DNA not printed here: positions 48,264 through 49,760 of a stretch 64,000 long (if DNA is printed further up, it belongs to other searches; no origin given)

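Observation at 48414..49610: Eukaryote-like indoleamine 2,3-dioxygenase (IDO) homologue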

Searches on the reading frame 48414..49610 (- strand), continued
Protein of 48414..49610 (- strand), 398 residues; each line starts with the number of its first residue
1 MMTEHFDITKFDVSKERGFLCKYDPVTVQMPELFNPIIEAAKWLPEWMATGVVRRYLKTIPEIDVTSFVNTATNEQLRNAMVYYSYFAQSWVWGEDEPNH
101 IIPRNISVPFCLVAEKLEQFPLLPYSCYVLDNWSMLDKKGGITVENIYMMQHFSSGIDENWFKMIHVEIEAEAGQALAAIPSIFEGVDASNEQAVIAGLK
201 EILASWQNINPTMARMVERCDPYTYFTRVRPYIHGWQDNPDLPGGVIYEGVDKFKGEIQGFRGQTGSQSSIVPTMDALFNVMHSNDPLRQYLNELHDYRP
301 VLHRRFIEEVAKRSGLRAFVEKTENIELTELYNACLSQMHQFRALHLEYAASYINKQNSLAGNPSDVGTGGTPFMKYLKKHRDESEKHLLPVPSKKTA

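Call 8: find_encoding_contigs(protein=P0001, flank=10000, max_places=4)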
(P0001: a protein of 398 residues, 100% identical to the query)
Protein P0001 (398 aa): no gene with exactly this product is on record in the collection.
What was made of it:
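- Tried and rejected: find_encoding_contigs on the exact protein returned nothing (call 8), so the source record stays unnamed.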

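Call 20: find_encoding_contigs(protein=P0002, flank=8000, max_places=3)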
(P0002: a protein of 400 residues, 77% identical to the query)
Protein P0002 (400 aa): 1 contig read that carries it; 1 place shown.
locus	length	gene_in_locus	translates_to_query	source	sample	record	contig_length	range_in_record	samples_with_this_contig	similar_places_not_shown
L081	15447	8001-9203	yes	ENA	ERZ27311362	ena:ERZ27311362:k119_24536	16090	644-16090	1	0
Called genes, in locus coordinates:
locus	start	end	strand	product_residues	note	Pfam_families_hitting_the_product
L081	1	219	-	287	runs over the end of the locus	?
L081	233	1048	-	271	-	PF10609:ParA, PF13614:AAA_31, PF00142:Fer4_NifH (faint), PF01656:CbiA, PF09140:MipZ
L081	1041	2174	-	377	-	PF02826:2-Hacid_dh_C (weak), PF03435:Sacchrp_dh_NADP, PF16653:Sacchrp_dh_C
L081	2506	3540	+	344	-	PF10108:DNA_pol_B_exo2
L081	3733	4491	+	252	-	-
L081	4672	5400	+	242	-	-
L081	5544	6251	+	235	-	-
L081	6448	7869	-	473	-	PF02511:Thy1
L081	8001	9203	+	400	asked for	PF01231:IDO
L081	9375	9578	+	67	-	PF00313:CSD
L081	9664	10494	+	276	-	PF00106:adh_short, PF13561:adh_short_C2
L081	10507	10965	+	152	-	PF20791:Acyl-ACP_TE_C (weak), PF13279:4HBT_2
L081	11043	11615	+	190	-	-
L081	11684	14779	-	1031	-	PF00873:ACR_tran, PF03176:MMPL (weak), PF02355:SecD_SecF_C (faint)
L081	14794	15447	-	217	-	?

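Call 37: search_protein_families(library=pfam, proteins=[L006:8744-9955:+, L010:8700-9917:+, L028:7508-8680:+, L034:8832-9992:+, L041:8595-9908:+, L018:459-1628:+, L005:9353-9964:+, L017:9318-10004:+, L031:9387-9974:+, L022:9179-9979:+], max_evalue=0.001)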
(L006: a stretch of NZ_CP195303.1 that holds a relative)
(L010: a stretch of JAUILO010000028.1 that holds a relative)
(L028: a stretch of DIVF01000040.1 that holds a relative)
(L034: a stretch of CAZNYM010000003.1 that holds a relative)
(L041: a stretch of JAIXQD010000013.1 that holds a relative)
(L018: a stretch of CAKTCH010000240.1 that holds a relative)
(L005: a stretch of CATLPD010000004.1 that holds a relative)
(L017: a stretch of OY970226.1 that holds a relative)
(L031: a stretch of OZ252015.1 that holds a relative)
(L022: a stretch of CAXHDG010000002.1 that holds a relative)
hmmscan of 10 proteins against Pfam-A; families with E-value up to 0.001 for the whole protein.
L006:8744-9955:+ (403 aa): 2 families
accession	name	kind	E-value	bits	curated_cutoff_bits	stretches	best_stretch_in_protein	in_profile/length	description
PF03562.22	MltA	-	4e-62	209.5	24.3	1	128-296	1-163/163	MltA specific insert domain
PF06725.17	3D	-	1.7e-19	70.2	23.8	1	315-392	1-70/72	3D domain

L010:8700-9917:+ (405 aa): 2 families
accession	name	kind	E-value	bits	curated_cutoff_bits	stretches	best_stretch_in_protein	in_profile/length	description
PF03562.22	MltA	-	1.1e-59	201.5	24.3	1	133-299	1-163/163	MltA specific insert domain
PF06725.17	3D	-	2.3e-20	73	23.8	1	322-396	1-71/72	3D domain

L028:7508-8680:+ (390 aa): 2 families
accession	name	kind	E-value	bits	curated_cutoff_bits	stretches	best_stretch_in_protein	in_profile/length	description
PF03562.22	MltA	-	1.6e-57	194.5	24.3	1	129-294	1-162/163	MltA specific insert domain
PF06725.17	3D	-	5.3e-21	75.1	23.8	1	314-383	1-71/72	3D domain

L034:8832-9992:+ (386 aa): 2 families
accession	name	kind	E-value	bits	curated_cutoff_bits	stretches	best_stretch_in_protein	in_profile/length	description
PF03562.22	MltA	-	1.9e-59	200.7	24.3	1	121-285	1-163/163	MltA specific insert domain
PF06725.17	3D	-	1.9e-21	76.4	23.8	1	304-378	1-71/72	3D domain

L041:8595-9908:+ (437 aa): 12 families
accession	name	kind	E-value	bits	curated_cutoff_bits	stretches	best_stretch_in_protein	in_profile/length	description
PF03721.20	UDPG_MGDP_dh_N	-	3.4e-63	213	27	1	2-185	1-187/187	UDP-glucose/GDP-mannose dehydrogenase family, NAD binding domain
PF00984.24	UDPG_MGDP_dh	-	7.2e-38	129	25.4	1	202-294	1-93/94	UDP-glucose/GDP-mannose dehydrogenase family, central domain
PF03720.21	UDPG_MGDP_dh_C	-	3.9e-35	120.8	30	1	318-419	1-103/103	UDP-glucose/GDP-mannose dehydrogenase family, UDP binding domain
PF00070.33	Pyr_redox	-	8.8e-06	26.6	22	1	3-35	1-33/82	Pyridine nucleotide-disulphide oxidoreductase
PF02558.23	ApbA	-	9.7e-06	25.7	22.2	1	4-56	1-51/150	Ketopantoate reductase PanE/ApbA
PF02737.24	3HCDH_N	-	0.00011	22.6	22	1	4-43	2-41/180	3-hydroxyacyl-CoA dehydrogenase, NAD binding domain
PF01266.30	DAO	-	0.00011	22.3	27.9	1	3-33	1-31/353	FAD dependent oxidoreductase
PF03807.23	F420_oxidored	-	0.00012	23.1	21.6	0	3-43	1-43/94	NADP oxidoreductase coenzyme F420-dependent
PF01262.27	AlaDh_PNT_C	-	0.00017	21.5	23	1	3-131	30-109/214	Alanine dehydrogenase/PNT, C-terminal domain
PF03446.21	NAD_binding_2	-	0.00061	20.3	21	0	3-138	1-109/161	NAD binding domain of 6-phosphogluconate dehydrogenase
PF07992.20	Pyr_redox_2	-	0.0007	19.5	26.1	0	3-35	144-176/291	Pyridine nucleotide-disulphide oxidoreductase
PF13241.12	NAD_binding_7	-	0.00088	20.3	22.1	0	3-88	9-72/104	Putative NAD(P)-binding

L018:459-1628:+ (389 aa): 2 families
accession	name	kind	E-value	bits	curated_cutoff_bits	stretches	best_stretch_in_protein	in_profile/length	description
PF03562.22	MltA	-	3.2e-61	206.5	24.3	1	125-288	1-162/163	MltA specific insert domain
PF06725.17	3D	-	1.9e-21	76.5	23.8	1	308-382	1-71/72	3D domain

L005:9353-9964:+ (203 aa): 7 families
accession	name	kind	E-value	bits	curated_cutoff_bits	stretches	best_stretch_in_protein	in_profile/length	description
PF13649.12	Methyltransf_25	-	2.4e-08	35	27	1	43-134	2-97/97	Methyltransferase domain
PF03848.20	TehB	-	1.9e-06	27.9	20.4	1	14-90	9-83/193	Tellurite resistance protein TehB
PF13847.12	Methyltransf_31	-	3.9e-06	27.1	27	1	39-151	4-122/145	Methyltransferase domain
PF08242.18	Methyltransf_12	-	3.3e-05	25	30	1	43-135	1-97/98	Methyltransferase domain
PF13489.12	Methyltransf_23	-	5.1e-05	23.5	27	1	33-120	15-83/164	Methyltransferase domain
PF08241.18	Methyltransf_11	-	0.00014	22.8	21.2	1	44-135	2-92/95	Methyltransferase domain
PF05724.17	TPMT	-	0.00089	19.4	26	0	46-125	45-123/218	Thiopurine S-methyltransferase (TPMT)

L017:9318-10004:+ (228 aa): 1 family
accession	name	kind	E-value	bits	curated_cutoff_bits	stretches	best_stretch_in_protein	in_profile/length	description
PF00528.27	BPD_transp_1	-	5.3e-25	88.7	26.4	1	37-214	2-179/184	Binding-protein-dependent transport system inner membrane component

L031:9387-9974:+ (195 aa): 1 family
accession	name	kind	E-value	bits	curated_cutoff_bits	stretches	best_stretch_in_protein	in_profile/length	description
PF00528.27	BPD_transp_1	-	1.3e-26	94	26.4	1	8-185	2-179/184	Binding-protein-dependent transport system inner membrane component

L022:9179-9979:+ (266 aa): 0 families
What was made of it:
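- Tried and rejected: Pfam on the ~390-400-aa upstream ORFs of the Micavibrio-type loci, which I suspected to be kynureninase; they are MltA (call 37).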

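Call 48: find_encoding_contigs(protein=P0007, flank=6000, max_places=2)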
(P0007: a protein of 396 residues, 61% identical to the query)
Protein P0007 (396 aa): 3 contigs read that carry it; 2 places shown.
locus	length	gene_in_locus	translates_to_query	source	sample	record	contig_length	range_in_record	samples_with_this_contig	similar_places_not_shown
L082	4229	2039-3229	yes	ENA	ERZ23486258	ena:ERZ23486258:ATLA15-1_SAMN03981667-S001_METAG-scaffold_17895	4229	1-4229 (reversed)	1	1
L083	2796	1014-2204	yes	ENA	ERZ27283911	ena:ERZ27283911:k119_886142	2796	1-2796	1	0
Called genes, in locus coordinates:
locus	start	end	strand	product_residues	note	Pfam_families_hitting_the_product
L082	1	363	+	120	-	?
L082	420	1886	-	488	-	PF02511:Thy1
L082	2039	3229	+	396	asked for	PF01231:IDO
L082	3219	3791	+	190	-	PF00293:NUDIX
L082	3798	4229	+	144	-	?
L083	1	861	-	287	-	?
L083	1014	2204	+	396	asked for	PF01231:IDO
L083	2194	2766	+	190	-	PF00293:NUDIX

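Call 49: find_encoding_contigs(protein=P0011, flank=6000, max_places=2)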
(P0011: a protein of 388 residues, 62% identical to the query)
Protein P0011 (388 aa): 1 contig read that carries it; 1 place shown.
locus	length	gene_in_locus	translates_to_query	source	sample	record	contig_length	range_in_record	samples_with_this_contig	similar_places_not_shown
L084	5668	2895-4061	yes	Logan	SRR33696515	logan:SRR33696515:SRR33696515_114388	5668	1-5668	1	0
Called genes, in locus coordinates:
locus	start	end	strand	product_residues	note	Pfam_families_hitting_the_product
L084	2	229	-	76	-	?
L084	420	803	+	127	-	-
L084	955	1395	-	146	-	PF15891:Nuc_deoxyri_tr2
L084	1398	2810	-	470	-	PF02511:Thy1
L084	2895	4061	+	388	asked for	PF01231:IDO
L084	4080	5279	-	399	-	PF02492:cobW, PF07683:CobW_C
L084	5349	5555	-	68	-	-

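Call 50: find_encoding_contigs(protein=P0009, flank=8000, max_places=2)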
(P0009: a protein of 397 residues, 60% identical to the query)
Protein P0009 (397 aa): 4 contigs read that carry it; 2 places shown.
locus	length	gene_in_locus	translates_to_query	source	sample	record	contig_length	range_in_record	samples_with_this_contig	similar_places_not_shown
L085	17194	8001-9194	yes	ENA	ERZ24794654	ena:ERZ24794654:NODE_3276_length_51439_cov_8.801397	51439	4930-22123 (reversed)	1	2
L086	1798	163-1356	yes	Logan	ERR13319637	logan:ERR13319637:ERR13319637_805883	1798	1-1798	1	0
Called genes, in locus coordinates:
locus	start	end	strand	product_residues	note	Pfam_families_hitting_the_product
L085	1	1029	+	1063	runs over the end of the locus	PF04313:HSDR_N, PF00270:DEAD (weak), PF04851:ResIII, PF18766:SWI2_SNF2, PF22679:T1R_D3-like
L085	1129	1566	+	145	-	PF27201:YjiT_N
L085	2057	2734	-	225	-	PF01810:LysE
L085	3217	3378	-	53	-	-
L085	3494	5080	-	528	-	PF08245:Mur_ligase_M, PF02875:Mur_ligase_C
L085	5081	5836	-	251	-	PF06342:DUF1057 (weak), PF12146:Hydrolase_4, PF00561:Abhydrolase_1, PF12697:Abhydrolase_6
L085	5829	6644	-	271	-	PF01427:Peptidase_M15, PF02557:VanY (weak)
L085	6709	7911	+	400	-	PF01820:Dala_Dala_lig_N, PF07478:Dala_Dala_lig_C, PF02222:ATP-grasp (faint)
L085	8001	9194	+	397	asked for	PF01231:IDO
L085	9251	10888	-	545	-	PF04851:ResIII (weak), PF00270:DEAD, PF00271:Helicase_C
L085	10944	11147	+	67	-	-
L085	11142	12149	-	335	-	-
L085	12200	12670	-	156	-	-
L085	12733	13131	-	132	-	-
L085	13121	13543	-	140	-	-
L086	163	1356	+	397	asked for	PF01231:IDO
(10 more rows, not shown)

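Call 51: find_related_loci(query=window:48414-49610:-, collection=metagenome_contigs, flank=5000)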
Query window:48414-49610:- (398 aa) in metagenome_contigs; peptide patterns used: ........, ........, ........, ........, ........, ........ (x = any residue, [..] = any of these).
600 stretches matched a pattern (row limit reached: there are more); 539 encode a relative of the query (tblastn E <= 1e-3); the best 80 are kept; 80 distinct loci.
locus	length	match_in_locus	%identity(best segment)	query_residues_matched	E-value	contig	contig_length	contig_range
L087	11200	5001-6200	76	2-398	0e+0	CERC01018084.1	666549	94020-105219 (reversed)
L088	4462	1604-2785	54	6-398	1e-155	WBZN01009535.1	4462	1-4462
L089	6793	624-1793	55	6-393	1e-148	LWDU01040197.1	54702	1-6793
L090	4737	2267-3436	54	6-394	9e-149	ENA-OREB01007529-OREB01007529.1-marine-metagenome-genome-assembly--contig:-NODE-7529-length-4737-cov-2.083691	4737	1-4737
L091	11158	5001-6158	53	6-390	4e-142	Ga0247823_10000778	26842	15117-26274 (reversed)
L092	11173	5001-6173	54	2-390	2e-141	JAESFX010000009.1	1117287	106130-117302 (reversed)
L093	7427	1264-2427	54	5-390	2e-141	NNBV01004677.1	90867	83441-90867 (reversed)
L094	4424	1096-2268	54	2-390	5e-144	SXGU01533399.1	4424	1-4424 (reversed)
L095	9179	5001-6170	53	2-390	4e-141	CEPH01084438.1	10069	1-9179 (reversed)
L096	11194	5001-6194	52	2-398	2e-140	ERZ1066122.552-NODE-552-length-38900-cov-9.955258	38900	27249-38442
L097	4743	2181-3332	55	8-390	2e-142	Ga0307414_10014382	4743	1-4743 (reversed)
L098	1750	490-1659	52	2-390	2e-151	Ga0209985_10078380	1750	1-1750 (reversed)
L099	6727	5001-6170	53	2-390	6e-140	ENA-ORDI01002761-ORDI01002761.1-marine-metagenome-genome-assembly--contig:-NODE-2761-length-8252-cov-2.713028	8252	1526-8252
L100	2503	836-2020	51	2-395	5e-148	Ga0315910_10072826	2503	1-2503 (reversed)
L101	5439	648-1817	52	2-390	1e-140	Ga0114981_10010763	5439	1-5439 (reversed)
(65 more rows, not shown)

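Call 52: predict_structure(alignment_id=A1)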
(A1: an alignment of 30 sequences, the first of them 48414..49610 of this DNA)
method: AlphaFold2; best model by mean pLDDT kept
length: 398 residues; sequences in the alignment: 30
mean_pLDDT: 85.4   pTM: 0.87
mean pLDDT of the five models: 85.4, 85.0, 84.5, 82.2, 80.7
residues with pLDDT >= 90: 236; 70-90: 92; 50-70: 53; < 50: 17
segments of 3 or more residues with pLDDT < 50: 362-371, 396-398
pLDDT, mean of each block of 10 residues (from residue 1): 79 94 93 97 92 96 96 95 92 88 97 91 78 94 94 75 92 96 97 98 97 87 62 66 86 92 62 94 76 80 94 97 96 96 81 57 43 65 83 64
secondary structure, 60 per line:
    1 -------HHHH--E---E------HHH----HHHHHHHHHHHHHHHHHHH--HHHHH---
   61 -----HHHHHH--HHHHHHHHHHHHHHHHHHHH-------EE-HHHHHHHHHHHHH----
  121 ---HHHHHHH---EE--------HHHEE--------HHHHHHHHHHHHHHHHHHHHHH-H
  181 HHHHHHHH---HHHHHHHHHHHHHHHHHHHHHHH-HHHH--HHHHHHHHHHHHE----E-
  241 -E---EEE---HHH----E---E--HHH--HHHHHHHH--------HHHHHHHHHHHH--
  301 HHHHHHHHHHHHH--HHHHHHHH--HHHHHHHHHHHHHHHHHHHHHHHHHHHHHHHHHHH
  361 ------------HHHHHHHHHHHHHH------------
elements in order: H8-11 H32-50 H53-57 H66-71 H74-93 H104-116 H124-130 H157-178 H180-188 H192-214 H216-219 H222-233 E246-248 H271-278 H287-298 H301-313 H316-323 H326-360 H373-386
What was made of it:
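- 48414..49610 (-): IDO-family haem dioxygenase CDS, 398 aa (bacterial distal-His clade). AF2 model pLDDT 85.4, pTM 0.87 (call 52).
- On IDO family (Pfam PF01231): AF2 pLDDT 85.4, pTM 0.87 (call 52).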

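Call 55: fold_search(model_id=the predicted structure, library=pdb)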
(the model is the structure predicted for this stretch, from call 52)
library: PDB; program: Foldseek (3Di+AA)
matches with E <= 10: 514; with E <= 0.001: 172
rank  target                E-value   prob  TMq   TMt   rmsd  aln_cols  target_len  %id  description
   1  9uz4_A                8.7e-22  1.00  0.88  0.48   2.3       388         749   27  Crystal structure of the indoleamine 2,3-dioxygenagse 2 (IDO2) complexed with 5-methoxy-L-Trp (released 2026-04-08)
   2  7yxt_C                9.5e-22  1.00  0.86  0.91   2.2       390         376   26  Crystal structure of human Indoleamine-2,3-dioxygenase 1 (hIDO1) with different conformations for G261-G265 fragment (released 2023-03-01)
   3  6ubp_B                1.1e-21  1.00  0.87  0.93   2.3       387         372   26  Crystal structure of a photochemical intermediate of human indoleamine 2,3-dioxygenase 1 in complex with carbon monoxi (released 2021-02-03)
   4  9s1x                  1.2e-21  1.00  0.87  0.91   2.5       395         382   26  Crystal structure of human IDO1 in complex with iDeg-9 (released 2025-12-10)
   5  6e43_A                1.3e-21  1.00  0.86  0.92   2.3       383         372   27  Crystal structure of human indoleamine 2,3-dioxygenase 1 (IDO1) in complex with a BMS-978587 analog (released 2018-11-14)
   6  6e43_C                1.5e-21  1.00  0.87  0.92   2.3       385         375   27  Crystal structure of human indoleamine 2,3-dioxygenase 1 (IDO1) in complex with a BMS-978587 analog (released 2018-11-14)
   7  5wmx_B                1.6e-21  1.00  0.88  0.93   2.5       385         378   27  Structural Insights into Substrate and Inhibitor Binding Sites in Human Indoleamine 2,3-Dioxygenase 1 (released 2017-12-06)
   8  9uz1_A                1.9e-21  1.00  0.88  0.48   2.5       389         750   26  Crystal structure of the indoleamine 2,3-dioxygenagse 2 (IDO2) H143Y mutant complexed with L-Trp (released 2026-04-08)
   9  7b1o_B                2.0e-21  1.00  0.87  0.92   2.1       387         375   26  Crystal structure of the indoleamine 2,3-dioxygenase 1 (IDO1) in complex with compound 22 (released 2021-09-29)
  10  9ew0_A                2.0e-21  1.00  0.86  0.91   2.3       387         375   26  Holo IDO with a bound inhibitor (released 2025-04-02)
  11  7a62_D                2.2e-21  1.00  0.88  0.93   2.1       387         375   26  Structure of human indoleamine-2,3-dioxygenase 1 (hIDO1) with a complete JK loop (released 2020-12-16)
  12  6e43_B                2.2e-21  1.00  0.87  0.93   2.3       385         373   27  Crystal structure of human indoleamine 2,3-dioxygenase 1 (IDO1) in complex with a BMS-978587 analog (released 2018-11-14)
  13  6cxu_A                2.2e-21  1.00  0.88  0.92   2.5       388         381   27  Structure of the S167H mutant of human indoleamine 2,3 dioxygenase in complex with tryptophan and cyanide (released 2018-06-27)
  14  5etw_B                2.3e-21  1.00  0.86  0.92   2.2       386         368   26  Crystal structure of the indoleamine 2,3-dioxygenagse 1 (IDO1) complexed with NLG919 analogue (released 2016-02-10)
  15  9uyz_A                2.5e-21  1.00  0.88  0.48   2.0       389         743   26  Crystal structure of the indoleamine 2,3-dioxygenagse 2 (IDO2) complexed with 5-HT (released 2026-04-08)
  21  6cxu_B                3.1e-21  1.00  0.87  0.92   2.4       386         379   27  Structure of the S167H mutant of human indoleamine 2,3 dioxygenase in complex with tryptophan and cyanide (released 2018-06-27)
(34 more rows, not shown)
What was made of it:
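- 48414..49610 (-): Foldseek TM 0.86-0.88 to IDO1/IDO2 (call 55).
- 49113..49115 (-): Codon of His166, distal-pocket residue at the position of IDO1 Ser167. 6cxu, the best PDB sequence hit, is the engineered S167H mutant of IDO1 (call 55).
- On IDO family (Pfam PF01231): Foldseek top 50 are all IDO1 or IDO2, TM 0.85-0.88 (call 55).
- Closest known: Human IDO1. Same: Same fold, TM 0.86-0.88 and rmsd about 2.2 Å (call 55).
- Predicted fold: calls 52, 55.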

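Call 56: search_protein_representatives(protein=window:48414-49610:-)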
Query: 398 residues. Proteins with E-value up to 0.001 (for the whole library): 2608; up to 1e-10: 1655; up to 1e-30: 473. The best 150 are listed.
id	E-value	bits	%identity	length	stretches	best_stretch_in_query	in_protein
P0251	2.5e-116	405.4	49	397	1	10-390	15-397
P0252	5.1e-96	338.5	43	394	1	7-389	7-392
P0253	6.2e-96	338.2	43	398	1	10-392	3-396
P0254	8.0e-90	318.1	55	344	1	67-322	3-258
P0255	5.6e-89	315.3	40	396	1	6-389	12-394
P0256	9.5e-86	304.7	42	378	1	8-386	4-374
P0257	9.1e-81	288.3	41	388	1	11-387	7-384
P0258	1.4e-80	287.7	42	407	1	9-386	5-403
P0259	2.2e-80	287.0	47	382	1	8-289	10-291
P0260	1.2e-79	284.6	40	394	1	11-387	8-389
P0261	3.3e-79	283.1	40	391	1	6-385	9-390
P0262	9.2e-78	278.4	40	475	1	10-390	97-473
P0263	1.4e-77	277.8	42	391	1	7-384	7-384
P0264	5.3e-77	275.9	41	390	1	6-385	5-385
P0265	2.2e-76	273.9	36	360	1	34-390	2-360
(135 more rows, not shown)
